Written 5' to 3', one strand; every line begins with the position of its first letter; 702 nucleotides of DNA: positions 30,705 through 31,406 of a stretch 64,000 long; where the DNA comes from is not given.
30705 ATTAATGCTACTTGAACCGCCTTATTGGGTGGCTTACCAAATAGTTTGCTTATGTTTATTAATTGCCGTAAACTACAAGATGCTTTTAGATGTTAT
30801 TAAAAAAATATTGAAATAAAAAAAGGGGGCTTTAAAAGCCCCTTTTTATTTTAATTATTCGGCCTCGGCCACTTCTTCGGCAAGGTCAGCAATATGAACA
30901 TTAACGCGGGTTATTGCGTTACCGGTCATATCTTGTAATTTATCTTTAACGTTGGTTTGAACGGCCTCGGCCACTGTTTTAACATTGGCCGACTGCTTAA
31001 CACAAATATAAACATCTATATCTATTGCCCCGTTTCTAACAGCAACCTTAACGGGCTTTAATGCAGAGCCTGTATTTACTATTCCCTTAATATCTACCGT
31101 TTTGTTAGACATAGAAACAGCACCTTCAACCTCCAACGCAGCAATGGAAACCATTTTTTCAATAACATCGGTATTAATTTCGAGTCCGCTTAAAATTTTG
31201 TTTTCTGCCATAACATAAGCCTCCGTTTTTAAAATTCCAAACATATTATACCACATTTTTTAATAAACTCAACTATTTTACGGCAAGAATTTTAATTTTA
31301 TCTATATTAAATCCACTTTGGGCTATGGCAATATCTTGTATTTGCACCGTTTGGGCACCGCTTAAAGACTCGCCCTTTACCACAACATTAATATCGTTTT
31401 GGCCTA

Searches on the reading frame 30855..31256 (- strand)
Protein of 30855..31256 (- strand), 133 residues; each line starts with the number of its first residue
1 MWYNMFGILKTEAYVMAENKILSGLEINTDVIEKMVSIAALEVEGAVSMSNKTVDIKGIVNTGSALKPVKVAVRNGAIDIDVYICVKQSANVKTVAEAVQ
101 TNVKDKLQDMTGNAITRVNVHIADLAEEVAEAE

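Call 24: search_protein_families(library=pfam, proteins=[window:30855-31256:-], max_evalue=0.001)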
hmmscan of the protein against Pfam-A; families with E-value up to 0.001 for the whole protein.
window:30855-31256:- (133 aa): 1 family
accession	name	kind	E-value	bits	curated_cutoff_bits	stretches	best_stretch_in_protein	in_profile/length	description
PF03780.18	Asp23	-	2e-19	70.4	28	1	25-125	5-107/108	Asp23 family, cell envelope-related function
